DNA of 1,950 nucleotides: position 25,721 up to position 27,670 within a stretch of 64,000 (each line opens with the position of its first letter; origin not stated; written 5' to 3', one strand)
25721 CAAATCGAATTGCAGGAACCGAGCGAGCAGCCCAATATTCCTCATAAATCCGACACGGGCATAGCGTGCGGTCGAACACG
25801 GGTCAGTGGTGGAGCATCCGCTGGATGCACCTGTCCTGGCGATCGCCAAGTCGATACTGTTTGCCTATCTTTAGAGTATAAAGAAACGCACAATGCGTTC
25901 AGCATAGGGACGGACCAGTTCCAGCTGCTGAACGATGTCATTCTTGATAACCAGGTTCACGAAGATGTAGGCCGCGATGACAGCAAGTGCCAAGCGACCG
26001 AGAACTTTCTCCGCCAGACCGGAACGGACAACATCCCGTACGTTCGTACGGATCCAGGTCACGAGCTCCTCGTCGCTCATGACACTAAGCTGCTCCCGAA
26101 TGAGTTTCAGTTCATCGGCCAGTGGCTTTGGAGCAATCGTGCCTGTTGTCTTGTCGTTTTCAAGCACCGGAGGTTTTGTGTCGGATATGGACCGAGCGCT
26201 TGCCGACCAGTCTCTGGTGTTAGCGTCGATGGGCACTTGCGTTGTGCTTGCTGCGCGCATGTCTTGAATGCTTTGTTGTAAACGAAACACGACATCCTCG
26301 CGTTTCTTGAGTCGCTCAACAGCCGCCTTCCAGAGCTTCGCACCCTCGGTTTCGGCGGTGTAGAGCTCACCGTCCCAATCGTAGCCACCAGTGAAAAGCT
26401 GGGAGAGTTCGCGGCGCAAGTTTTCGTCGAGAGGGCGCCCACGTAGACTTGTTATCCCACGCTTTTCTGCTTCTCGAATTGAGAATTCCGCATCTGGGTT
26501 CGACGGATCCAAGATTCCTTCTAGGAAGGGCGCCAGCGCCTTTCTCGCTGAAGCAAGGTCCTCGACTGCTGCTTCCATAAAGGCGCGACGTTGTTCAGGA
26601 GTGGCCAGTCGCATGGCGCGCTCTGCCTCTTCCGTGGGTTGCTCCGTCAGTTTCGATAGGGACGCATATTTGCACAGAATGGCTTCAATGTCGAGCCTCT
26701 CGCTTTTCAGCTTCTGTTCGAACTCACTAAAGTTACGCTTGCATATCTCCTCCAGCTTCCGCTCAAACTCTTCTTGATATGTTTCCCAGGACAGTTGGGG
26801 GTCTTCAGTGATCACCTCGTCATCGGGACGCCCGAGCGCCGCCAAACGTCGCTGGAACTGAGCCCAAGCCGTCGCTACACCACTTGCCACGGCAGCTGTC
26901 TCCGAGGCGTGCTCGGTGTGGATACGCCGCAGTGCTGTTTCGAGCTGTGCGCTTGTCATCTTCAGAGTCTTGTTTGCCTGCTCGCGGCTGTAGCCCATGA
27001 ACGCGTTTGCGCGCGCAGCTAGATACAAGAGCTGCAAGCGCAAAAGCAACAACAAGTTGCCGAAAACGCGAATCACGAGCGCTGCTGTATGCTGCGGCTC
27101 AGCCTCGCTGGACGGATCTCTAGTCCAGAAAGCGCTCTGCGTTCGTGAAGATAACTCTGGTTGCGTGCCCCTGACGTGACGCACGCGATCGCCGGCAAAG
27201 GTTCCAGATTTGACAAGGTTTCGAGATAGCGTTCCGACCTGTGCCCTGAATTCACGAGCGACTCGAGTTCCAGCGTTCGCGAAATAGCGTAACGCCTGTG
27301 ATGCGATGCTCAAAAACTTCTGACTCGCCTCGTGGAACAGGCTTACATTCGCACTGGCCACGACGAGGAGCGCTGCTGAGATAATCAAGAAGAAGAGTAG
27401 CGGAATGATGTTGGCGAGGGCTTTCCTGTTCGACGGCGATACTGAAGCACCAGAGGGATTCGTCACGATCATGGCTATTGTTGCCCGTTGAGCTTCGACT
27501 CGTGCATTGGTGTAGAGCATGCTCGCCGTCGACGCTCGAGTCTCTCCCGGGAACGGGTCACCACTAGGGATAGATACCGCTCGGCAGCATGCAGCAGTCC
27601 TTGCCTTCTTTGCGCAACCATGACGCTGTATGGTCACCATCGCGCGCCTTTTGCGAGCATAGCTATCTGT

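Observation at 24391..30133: Second inverted-repeat cassette: 0.86-kb arms enclosing a 4-kb core with one coiled-coil membrane protein gene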

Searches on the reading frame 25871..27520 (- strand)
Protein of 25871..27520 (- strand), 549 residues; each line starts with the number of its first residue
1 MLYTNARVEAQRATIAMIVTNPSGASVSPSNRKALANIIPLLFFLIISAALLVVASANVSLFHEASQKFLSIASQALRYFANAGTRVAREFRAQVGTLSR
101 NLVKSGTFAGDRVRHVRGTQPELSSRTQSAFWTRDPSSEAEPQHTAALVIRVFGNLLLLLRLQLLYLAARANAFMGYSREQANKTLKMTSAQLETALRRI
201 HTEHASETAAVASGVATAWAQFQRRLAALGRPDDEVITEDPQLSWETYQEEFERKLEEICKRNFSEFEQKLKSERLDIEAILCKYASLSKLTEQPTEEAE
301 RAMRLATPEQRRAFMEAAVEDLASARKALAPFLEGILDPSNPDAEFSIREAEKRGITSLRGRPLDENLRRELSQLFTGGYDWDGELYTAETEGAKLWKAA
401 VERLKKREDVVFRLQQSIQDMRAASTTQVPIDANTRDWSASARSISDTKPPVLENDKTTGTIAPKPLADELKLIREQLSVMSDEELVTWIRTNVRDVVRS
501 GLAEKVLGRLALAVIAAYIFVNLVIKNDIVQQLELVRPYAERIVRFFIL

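Call 23: list_cluster_members(proteins=[P0001, window:25871-27520:-])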
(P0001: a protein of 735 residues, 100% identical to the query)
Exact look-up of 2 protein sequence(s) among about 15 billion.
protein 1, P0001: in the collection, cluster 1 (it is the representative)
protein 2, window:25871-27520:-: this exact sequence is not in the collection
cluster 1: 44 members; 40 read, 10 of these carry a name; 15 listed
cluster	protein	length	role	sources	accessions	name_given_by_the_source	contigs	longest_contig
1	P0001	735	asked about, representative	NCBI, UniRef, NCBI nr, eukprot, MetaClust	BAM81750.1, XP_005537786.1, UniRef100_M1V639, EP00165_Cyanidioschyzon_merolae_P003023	hypothetical protein CYME_CMP105C [Cyanidioschyzon merolae strain 10D] | Uncharacterized protein n=1 Tax=Cyanidioschyzon merolae (strain NIES-3377 / 10D) ... | XP_005537786.1 hypothetical protein CYME_CMP105C [Cyanidioschyzon merolae strain 10D]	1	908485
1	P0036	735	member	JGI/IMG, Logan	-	hypothetical protein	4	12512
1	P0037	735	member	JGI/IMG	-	hypothetical protein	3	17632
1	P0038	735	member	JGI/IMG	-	hypothetical protein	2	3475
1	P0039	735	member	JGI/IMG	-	hypothetical protein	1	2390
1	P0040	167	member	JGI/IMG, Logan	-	hypothetical protein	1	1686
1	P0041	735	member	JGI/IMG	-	hypothetical protein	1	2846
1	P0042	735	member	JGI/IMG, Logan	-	hypothetical protein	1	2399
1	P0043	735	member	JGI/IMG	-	hypothetical protein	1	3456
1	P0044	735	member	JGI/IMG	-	hypothetical protein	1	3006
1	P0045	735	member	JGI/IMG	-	-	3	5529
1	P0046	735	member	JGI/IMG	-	-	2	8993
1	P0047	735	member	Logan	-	-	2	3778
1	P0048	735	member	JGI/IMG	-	-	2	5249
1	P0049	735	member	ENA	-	-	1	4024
